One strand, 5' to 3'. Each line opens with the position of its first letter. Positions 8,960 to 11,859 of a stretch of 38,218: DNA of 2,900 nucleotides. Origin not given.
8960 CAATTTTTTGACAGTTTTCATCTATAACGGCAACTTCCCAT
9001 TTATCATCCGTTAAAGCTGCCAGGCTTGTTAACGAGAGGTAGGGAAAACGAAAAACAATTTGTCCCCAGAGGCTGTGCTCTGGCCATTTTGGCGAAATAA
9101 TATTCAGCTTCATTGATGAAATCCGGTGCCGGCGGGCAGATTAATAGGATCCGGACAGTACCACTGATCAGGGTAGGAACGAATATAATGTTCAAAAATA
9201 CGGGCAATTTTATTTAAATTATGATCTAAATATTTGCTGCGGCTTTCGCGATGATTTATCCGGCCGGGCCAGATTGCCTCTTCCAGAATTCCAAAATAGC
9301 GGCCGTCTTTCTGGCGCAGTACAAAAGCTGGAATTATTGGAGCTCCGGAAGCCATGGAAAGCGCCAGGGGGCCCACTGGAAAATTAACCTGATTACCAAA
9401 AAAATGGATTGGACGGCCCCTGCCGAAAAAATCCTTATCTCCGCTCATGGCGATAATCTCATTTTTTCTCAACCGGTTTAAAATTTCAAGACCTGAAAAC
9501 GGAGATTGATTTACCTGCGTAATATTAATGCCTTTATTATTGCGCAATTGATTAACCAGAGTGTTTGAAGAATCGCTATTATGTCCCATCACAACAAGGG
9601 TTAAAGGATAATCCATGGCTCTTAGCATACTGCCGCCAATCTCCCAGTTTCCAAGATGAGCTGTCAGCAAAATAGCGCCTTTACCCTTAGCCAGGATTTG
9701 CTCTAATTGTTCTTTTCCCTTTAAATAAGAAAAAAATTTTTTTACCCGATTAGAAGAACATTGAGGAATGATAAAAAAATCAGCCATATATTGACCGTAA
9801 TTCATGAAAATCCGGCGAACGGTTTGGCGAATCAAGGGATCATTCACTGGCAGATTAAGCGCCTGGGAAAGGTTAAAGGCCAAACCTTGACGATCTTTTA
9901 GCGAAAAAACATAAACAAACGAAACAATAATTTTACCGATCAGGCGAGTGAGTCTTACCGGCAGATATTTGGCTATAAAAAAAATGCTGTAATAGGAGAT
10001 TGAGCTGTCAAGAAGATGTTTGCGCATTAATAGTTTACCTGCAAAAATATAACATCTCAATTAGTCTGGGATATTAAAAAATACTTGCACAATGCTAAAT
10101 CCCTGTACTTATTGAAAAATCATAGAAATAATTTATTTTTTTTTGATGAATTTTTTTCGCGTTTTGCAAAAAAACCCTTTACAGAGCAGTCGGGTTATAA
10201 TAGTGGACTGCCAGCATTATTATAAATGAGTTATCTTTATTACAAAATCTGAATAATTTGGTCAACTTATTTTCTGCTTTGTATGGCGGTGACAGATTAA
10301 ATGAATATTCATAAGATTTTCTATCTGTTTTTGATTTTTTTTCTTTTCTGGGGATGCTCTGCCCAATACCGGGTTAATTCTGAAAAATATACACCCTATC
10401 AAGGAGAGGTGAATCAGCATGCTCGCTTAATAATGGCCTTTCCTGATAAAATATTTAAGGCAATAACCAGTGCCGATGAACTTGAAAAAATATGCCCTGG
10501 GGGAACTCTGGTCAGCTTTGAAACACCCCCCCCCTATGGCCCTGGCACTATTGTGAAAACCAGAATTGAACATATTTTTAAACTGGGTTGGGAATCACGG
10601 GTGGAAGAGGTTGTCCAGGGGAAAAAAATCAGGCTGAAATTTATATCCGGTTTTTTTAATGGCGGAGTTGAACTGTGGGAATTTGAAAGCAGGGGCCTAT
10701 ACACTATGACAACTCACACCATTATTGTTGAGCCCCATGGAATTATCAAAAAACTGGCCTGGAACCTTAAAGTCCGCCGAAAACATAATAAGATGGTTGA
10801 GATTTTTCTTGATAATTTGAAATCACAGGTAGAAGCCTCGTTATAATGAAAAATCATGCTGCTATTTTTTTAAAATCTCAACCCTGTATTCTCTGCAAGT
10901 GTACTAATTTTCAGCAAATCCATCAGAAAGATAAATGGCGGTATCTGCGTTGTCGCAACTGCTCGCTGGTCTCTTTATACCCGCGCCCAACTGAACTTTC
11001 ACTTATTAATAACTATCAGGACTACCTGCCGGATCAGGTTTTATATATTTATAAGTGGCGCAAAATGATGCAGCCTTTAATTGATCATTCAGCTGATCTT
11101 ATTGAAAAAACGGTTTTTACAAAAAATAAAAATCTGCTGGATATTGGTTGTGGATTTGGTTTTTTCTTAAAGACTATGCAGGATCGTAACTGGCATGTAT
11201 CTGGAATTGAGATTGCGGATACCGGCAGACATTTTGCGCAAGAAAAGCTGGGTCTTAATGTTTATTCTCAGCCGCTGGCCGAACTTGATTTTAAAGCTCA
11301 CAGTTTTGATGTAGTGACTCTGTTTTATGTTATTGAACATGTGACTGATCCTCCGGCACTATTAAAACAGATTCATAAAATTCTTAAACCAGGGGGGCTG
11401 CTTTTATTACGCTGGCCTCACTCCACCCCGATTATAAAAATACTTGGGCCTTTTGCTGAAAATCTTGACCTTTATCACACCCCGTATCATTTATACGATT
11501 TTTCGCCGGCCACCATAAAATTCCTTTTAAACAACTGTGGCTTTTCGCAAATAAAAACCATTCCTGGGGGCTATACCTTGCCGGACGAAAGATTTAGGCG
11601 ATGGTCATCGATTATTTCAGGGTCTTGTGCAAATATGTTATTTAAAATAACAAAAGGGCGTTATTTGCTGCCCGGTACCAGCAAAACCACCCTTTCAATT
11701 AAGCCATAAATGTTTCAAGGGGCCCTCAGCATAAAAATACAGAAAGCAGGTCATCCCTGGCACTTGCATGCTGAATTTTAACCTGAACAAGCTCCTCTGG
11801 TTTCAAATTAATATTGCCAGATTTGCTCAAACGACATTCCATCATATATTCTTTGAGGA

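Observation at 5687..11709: Translationally coupled acyltransferase / B12-radical-SAM / LolA-like / FabD-like / FabZ-like operon with a divergent lipoprotein + methyltransferase pair: candidate pathway for an unusual envelope lipid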

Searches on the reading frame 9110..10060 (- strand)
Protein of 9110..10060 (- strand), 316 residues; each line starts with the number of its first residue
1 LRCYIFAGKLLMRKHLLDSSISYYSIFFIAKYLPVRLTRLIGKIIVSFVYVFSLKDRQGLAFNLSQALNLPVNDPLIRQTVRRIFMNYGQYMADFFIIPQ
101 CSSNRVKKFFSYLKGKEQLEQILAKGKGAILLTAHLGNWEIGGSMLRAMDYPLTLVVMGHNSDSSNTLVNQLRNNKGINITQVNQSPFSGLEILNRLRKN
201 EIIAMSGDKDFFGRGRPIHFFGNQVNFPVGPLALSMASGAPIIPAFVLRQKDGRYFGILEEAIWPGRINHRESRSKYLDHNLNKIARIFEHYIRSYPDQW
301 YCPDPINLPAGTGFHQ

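Call 3: search_protein_families(library=pfam, proteins=[window:9110-10060:-], max_evalue=0.01)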
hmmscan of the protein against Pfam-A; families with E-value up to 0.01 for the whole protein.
window:9110-10060:- (316 aa): 1 family
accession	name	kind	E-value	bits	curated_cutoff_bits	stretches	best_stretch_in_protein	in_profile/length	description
PF03279.18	Lip_A_acyltrans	-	1.4e-29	103.7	22.3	1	25-300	21-286/295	Bacterial lipid A biosynthesis acyltransferase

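Call 4: search_protein_families(library=ncbifam, proteins=[window:9110-10060:-], max_evalue=0.01)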
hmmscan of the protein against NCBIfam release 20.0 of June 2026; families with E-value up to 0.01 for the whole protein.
window:9110-10060:- (316 aa): 16 families
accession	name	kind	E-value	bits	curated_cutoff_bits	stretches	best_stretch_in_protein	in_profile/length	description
NF005919.0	PRK07920.1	equivalog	1.2e-30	106.7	209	1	19-301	11-287/311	phosphatidylinositol mannoside acyltransferase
NF006270.0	PRK08419.1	equivalog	5.7e-19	68.5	248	1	24-301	11-282/298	lipid A biosynthesis lauroyl acyltransferase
NF006487.0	PRK08905.1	equivalog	1.2e-17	63.9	281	1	26-300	6-266/290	lysophospholipid acyltransferase family protein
NF005120.0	PRK06553.1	equivalog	8.8e-17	61.4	273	1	26-300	30-299/308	lipid A biosynthesis lauroyl acyltransferase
TIGR02207.1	lipid_A_htrB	subfamily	2.1e-13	50.3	297.8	1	26-300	21-284/303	LpxL/LpxP family Kdo(2)-lipid IV(A) lauroyl/palmitoleoyl acyltransferase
NF004190.0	PRK05645.1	equivalog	2.6e-10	39.9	377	1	32-300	18-277/295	lysophospholipid acyltransferase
NF004191.0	PRK05646.1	equivalog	1.9e-09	37.1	491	1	25-301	23-289/310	lipid A biosynthesis lauroyl acyltransferase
NF005952.0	PRK08025.1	equivalog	2.7e-09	36.6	517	1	25-290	24-285/306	kdo(2)-lipid IV(A) palmitoleoyltransferase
NF005150.0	PRK06628.1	equivalog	9.4e-09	35.1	350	1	79-301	69-282/290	lipid A biosynthesis lauroyl acyltransferase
NF005340.0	PRK06860.1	subfamily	9.8e-08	31.5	398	1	26-300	27-290/309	lipid A biosynthesis lauroyl acyltransferase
NF006432.0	PRK08706.1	equivalog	1.7e-07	30.8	384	1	24-301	5-272/289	lipid A biosynthesis lauroyl acyltransferase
NF006507.0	PRK08943.1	subfamily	3.5e-07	29.6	337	1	27-300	34-297/322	lipid A biosynthesis (KDO)2-(lauroyl)-lipid IVA acyltransferase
TIGR02208.1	lipid_A_msbB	equivalog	3.9e-07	29.7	336.05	1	29-299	26-286/305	lauroyl-Kdo(2)-lipid IV(A) myristoyltransferase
NF004569.0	PRK05906.1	equivalog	2e-06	26.9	439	1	118-300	128-305/454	lipid A biosynthesis lauroyl acyltransferase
NF006438.0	PRK08734.1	equivalog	5.1e-06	25.7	363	1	113-222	99-206/305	lauroyl acyltransferase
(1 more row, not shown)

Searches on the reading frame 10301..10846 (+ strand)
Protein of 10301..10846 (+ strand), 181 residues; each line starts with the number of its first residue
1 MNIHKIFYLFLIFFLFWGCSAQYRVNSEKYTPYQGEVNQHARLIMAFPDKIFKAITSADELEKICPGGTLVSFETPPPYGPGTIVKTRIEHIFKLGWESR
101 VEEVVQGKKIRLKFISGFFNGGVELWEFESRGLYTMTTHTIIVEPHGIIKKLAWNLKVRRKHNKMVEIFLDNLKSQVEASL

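Call 3: search_protein_families(library=pfam, proteins=[window:10301-10846:+], max_evalue=0.01)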
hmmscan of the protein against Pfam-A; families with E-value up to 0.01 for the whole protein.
window:10301-10846:+ (181 aa): 1 family
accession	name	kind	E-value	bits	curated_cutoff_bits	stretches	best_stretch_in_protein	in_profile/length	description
PF10604.15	Polyketide_cyc2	-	0.00083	20.1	27.4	1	42-178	8-142/142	Polyketide cyclase / dehydrase and lipid transport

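Call 4: search_protein_families(library=ncbifam, proteins=[window:10301-10846:+], max_evalue=0.01)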
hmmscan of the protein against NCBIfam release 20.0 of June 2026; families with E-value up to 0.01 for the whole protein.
window:10301-10846:+ (181 aa): 0 families

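Call 53: find_homologous_proteins(query=window:10301-10846:+, max_evalue=0.001)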
Query window:10301-10846:+ (181 aa): 54 proteins with E <= 0.001 among 89 candidates.
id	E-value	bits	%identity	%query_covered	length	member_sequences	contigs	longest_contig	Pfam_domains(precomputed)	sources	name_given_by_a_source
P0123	3.3e-119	414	100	100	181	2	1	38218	-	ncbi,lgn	-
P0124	4.7e-98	345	83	100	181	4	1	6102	-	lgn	-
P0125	1.2e-62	229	57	93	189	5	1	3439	-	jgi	jgi:carbon monoxide dehydrogenase subunit G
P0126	5.1e-60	221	56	96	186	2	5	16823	-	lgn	-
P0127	9.8e-59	216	56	93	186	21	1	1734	-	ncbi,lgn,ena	-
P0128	2.4e-58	215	57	90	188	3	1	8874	-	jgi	jgi:ribosome-associated toxin RatA of RatAB toxin-antitoxin module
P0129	3.0e-58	215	55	96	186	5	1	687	-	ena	-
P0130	3.9e-58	214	54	98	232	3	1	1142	-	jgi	jgi:hypothetical protein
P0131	1.6e-57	212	56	96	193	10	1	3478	-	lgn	-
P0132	3.3e-57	211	56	91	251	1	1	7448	-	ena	-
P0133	5.7e-57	211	52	96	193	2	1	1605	PF03364.26,PF10604.16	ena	-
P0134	8.9e-57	210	54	91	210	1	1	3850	PF10604.16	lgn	-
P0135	3.4e-56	208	57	91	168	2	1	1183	-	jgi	jgi:hypothetical protein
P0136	4.0e-56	208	55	96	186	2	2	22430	-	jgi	-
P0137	4.2e-56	208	55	95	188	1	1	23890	-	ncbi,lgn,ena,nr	ncbi:MAG: hypothetical protein JXC33_12930 [Deltaproteobacteria bacterium]|nr:hypothetical protein [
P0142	1.0e-55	207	55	90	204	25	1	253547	-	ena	-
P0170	1.6e-44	170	47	87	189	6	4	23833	PF08327.18,PF03364.26,PF10604.16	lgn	-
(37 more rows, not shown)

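Call 54: find_encoding_contigs(protein=P0170, flank=9000, max_places=2)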
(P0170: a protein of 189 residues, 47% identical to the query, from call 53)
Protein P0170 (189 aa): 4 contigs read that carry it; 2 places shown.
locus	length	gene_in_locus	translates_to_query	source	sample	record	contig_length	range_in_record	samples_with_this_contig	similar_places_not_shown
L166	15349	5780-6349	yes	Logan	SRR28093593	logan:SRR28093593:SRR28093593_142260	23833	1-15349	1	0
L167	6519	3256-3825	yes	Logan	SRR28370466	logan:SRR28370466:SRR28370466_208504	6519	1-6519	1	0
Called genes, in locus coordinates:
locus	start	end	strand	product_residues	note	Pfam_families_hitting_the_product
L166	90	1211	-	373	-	-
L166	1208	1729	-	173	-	PF22817:ApeP-like, PF07977:FabA, PF22818:ApeI-like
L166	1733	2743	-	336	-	PF00698:Acyl_transf_1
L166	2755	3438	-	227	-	PF03548:LolA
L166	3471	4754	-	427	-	PF02310:B12-binding, PF04055:Radical_SAM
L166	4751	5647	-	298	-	PF03279:Lip_A_acyltrans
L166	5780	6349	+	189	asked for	PF10604:Polyketide_cyc2, PF03364:Polyketide_cyc, PF08327:AHSA1 (faint)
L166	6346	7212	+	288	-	PF13489:Methyltransf_23, PF08241:Methyltransf_11, PF08242:Methyltransf_12, PF13649:Methyltransf_25, PF13847:Methyltransf_31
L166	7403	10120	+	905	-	PF00027:cNMP_binding, PF01590:GAF, PF13185:GAF_2, PF01590:GAF, PF13185:GAF_2, PF13492:GAF_3, PF08448:PAS_4, PF00211:Guanylate_cyc, +2 more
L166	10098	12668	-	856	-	PF03176:MMPL, PF00873:ACR_tran (faint), PF03176:MMPL, PF02460:Patched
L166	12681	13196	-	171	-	PF06695:Sm_multidrug_ex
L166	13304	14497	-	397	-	PF02655:ATP-grasp_3 (weak), PF02786:CPSase_L_D2 (faint), PF15632:ATPgrasp_Ter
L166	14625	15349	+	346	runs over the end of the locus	PF00535:Glycos_transf_2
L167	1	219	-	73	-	?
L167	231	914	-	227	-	PF03548:LolA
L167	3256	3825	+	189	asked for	PF10604:Polyketide_cyc2, PF03364:Polyketide_cyc, PF08327:AHSA1 (faint)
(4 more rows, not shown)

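Call 55: find_encoding_contigs(protein=P0142, flank=9000, max_places=1)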
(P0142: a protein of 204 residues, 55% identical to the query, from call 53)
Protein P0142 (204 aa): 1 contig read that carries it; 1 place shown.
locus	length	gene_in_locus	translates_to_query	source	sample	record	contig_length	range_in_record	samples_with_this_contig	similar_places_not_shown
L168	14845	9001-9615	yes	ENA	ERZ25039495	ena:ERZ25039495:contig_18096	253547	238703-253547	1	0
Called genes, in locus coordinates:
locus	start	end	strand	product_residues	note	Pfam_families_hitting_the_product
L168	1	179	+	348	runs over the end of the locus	PF00535:Glycos_transf_2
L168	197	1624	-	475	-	PF03783:CsgG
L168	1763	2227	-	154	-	PF22817:ApeP-like, PF07977:FabA, PF22818:ApeI-like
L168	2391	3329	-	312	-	PF00698:Acyl_transf_1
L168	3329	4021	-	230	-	PF03548:LolA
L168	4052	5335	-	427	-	PF02310:B12-binding, PF19864:Radical_SAM_N2 (faint), PF04055:Radical_SAM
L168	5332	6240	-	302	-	PF03279:Lip_A_acyltrans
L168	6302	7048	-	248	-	PF01553:Acyltransferase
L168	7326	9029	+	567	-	PF01663:Phosphodiest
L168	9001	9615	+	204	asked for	-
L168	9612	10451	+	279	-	PF13489:Methyltransf_23, PF05219:DREV (weak), PF07021:MetW (weak), PF13847:Methyltransf_31, PF08241:Methyltransf_11, PF08242:Methyltransf_12, PF13649:Methyltransf_25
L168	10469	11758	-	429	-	PF02310:B12-binding, PF04055:Radical_SAM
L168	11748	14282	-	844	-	PF02460:Patched (faint), PF03176:MMPL, PF12349:Sterol-sensing (weak)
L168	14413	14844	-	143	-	?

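Call 64: predict_structure(alignment_id=A1)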
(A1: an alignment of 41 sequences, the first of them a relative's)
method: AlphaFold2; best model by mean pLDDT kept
length: 181 residues; sequences in the alignment: 41
mean_pLDDT: 88.7   pTM: 0.79
mean pLDDT of the five models: 88.7, 88.0, 87.7, 86.5, 84.8
residues with pLDDT >= 90: 111; 70-90: 54; 50-70: 16; < 50: 0
segments of 3 or more residues with pLDDT < 50: none
pLDDT, mean of each block of 10 residues (from residue 1): 84 69 60 86 97 94 92 89 93 86 96 95 96 97 87 87 93 95 76
secondary structure, 60 per line:
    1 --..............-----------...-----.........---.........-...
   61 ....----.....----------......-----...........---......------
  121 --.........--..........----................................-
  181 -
elements in order: H3-16 E36-44 H48-56 H58-64 E69-73 E84-89 E95-105 E109-114 E123-131 E134-143 H148-179

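Call 66: fold_search(model_id=the predicted structure, library=pdb)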
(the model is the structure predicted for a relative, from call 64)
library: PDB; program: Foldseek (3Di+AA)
matches with E <= 10: 1485; with E <= 0.001: 315
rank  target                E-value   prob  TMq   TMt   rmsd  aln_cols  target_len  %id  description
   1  1z94_B                2.7e-08  1.00  0.57  0.70   3.9       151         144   16  X-Ray Crystal Structure of Protein CV1439 from Chromobacterium violaceum. Northeast Structural Genomics Consortium Tar (released 2005-05-10)
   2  1ifv_A                3.2e-08  1.00  0.59  0.67   3.6       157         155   12  CRYSTAL STRUCTURE OF PATHOGENESIS-RELATED PROTEIN LLPR10.1B FROM YELLOW LUPINE (released 2002-07-10)
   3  3k3k_A                3.8e-08  1.00  0.64  0.64   3.8       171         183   14  Crystal structure of dimeric abscisic acid (ABA) receptor pyrabactin resistance 1 (PYR1) with ABA-bound closed-lid and (released 2009-11-17)
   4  3e85                  4.6e-08  1.00  0.61  0.70   3.4       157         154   16  Crystal Structure of Pathogenesis-related Protein LlPR-10.2B from yellow lupine in complex with Diphenylurea (released 2009-03-03)
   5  4z3l_A                5.5e-08  1.00  0.64  0.72   2.7       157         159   17  CRYSTAL STRUCTURE OF BIRCH POLLEN ALLERGEN BET V 1 MUTANT G26L, D69I, P90L, K97I (released 2015-11-25)
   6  3jrs_B                6.2e-08  1.00  0.66  0.68   3.5       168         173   12  Crystal structure of (+)-ABA-bound PYL1 (released 2009-11-03)
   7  5mxb                  6.5e-08  1.00  0.64  0.74   3.2       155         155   15  Crystal structure of yellow lupin LLPR-10.2B protein in complex with melatonin (released 2018-04-18)
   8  3k90_C                6.5e-08  1.00  0.62  0.64   5.2       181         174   13  The Abscisic acid receptor PYR1 in complex with Abscisic Acid (released 2009-11-10)
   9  2d4r_A                8.3e-08  1.00  0.65  0.79   3.0       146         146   20  Crystal structure of TTHA0849 from Thermus thermophilus HB8 (released 2005-12-13)
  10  2lcg_MODEL_1_A        9.3e-08  1.00  0.56  0.70   4.2       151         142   14  Solution NMR structure of protein Rmet_5065 from Ralstonia metallidurans, Northeast Structural Genomics Consor (released 2011-05-18)
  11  4m9b_A                9.3e-08  1.00  0.55  0.62   4.3       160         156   16  Crystal structure of Apo Ara h 8 (released 2013-11-27)
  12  2d4r_C                9.9e-08  1.00  0.63  0.76   3.3       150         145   23  Crystal structure of TTHA0849 from Thermus thermophilus HB8 (released 2005-12-13)
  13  3nj1                  1.0e-07  1.00  0.61  0.61   5.1       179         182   10  X-ray crystal structure of the PYL2(V114I)-pyrabactin A complex (released 2010-08-18)
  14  9j6i_A                1.2e-07  1.00  0.63  0.67   3.9       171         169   11  Crystal structure of the ABA receptor PYL1 in complex with DBSA compound (released 2024-09-04)
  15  5wox_MODEL_1_A        1.3e-07  1.00  0.65  0.79   2.8       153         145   17  NMR solution structure of KanY protein (ms6282) using two 4D-spectra (released 2018-02-07)
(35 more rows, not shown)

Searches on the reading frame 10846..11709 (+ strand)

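Call 3: search_protein_families(library=pfam, proteins=[window:10846-11709:+], max_evalue=0.01)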
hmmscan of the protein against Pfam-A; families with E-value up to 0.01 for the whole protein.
window:10846-11709:+ (287 aa): 11 families
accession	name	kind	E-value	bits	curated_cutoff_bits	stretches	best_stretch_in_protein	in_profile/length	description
PF13489.12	Methyltransf_23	-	3.3e-23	82.6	27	1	84-234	11-160/164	Methyltransferase domain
PF08241.18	Methyltransf_11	-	8.6e-20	71.6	21.2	1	98-187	1-94/95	Methyltransferase domain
PF08242.18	Methyltransf_12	-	1.1e-16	61.8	30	1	98-186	1-98/98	Methyltransferase domain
PF13649.12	Methyltransf_25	-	2.2e-15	57.6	27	1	98-184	2-97/97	Methyltransferase domain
PF13847.12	Methyltransf_31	-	3.5e-13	49.9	27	1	92-189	2-110/145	Methyltransferase domain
PF01209.24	Ubie_methyltran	-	3.8e-07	30.1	20.1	1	93-188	47-151/233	ubiE/COQ5 methyltransferase family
PF05219.18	DREV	-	4.3e-06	26.5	26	1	92-186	93-184/265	DREV methyltransferase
PF02353.26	CMAS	-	2.1e-05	24.4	27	1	85-189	54-165/273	Mycolic acid cyclopropane synthetase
PF07021.18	MetW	-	2.7e-05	24.3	21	1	93-179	13-101/193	Methionine biosynthesis protein MetW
PF08003.17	Methyltransf_9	-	3.2e-05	23.5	23.8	1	92-248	114-275/315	Protein of unknown function (DUF1698)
PF20922.3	Anamorsin_N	-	0.0062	16.7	27.1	1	144-191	42-90/163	Anamorsin, N-terminal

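Call 4: search_protein_families(library=ncbifam, proteins=[window:10846-11709:+], max_evalue=0.01)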
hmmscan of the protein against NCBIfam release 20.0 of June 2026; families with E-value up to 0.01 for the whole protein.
window:10846-11709:+ (287 aa): 30 families (the best 25 are shown)
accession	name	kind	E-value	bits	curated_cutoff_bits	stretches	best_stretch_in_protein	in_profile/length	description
TIGR01983.1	UbiG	equivalog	7.6e-15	54.8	102.95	1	92-188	48-151/228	bifunctional 2-polyprenyl-6-hydroxyphenol methylase/3-demethylubiquinol 3-O-methyltransferase UbiG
NF045667.1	MTase_DVU1556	equivalog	5e-13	49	155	1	85-188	14-119/213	DVU_1556 family methyltransferase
TIGR02072.1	BioC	equivalog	5.4e-10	39.5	184.95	1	86-189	27-133/244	malonyl-ACP O-methyltransferase BioC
NF001244.0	PRK00216.1-5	equivalog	1.3e-09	37.7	216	1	85-186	40-151/236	bifunctional demethylmenaquinone methyltransferase/2-methoxy-6-polyprenyl-1,4-benzoquinol methylase UbiE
NF043040.1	corrin_prot_MT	hypoth_equivalog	7.8e-09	35.3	180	1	83-188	31-147/216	corrinoid protein-associated methyltransferase CpaM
NF011650.0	PRK15068.1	equivalog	3.8e-08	32.6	209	1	92-188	121-225/324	tRNA 5-methoxyuridine(34)/uridine 5-oxyacetic acid(34) synthase CmoB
TIGR00452.1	TIGR00452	equivalog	6e-08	31.9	275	1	93-246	117-275/316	tRNA 5-methoxyuridine(34)/uridine 5-oxyacetic acid(34) synthase CmoB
TIGR01934.1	MenG_MenH_UbiE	subfamily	1.3e-07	31.2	158.35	1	85-187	31-140/223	ubiquinone/menaquinone biosynthesis methyltransferase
TIGR02081.1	metW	equivalog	3.3e-07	30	189.5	1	93-179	13-101/194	methionine biosynthesis protein MetW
NF008686.0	PRK11705.1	equivalog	8.9e-07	28.3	400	1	86-189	160-266/383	cyclopropane fatty acyl phospholipid synthase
TIGR04345.1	ovoA_Cterm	equivalog_domain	1e-06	28.5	170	1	147-193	128-174/242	putative 4-mercaptohistidine N1-methyltransferase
NF045882.1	PLipidMtase_Leg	equivalog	1.3e-06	28.3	390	1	72-188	22-143/207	phospholipid N-methyltransferase PmtA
NF008300.0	PRK11088.1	equivalog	1.2e-05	25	303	1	75-187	67-178/272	23S rRNA (guanine(745)-N(1))-methyltransferase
NF041536.1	ArsM_DUF2284_UU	exception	1.5e-05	23.5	575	1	93-188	76-180/459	arsenite methyltransferase/DUF2284 domain selenoprotein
NF001240.0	PRK00216.1-1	equivalog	2.7e-05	23.3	378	1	145-201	125-180/251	bifunctional demethylmenaquinone methyltransferase/2-methoxy-6-polyprenyl-1,4-benzoquinol methylase UbiE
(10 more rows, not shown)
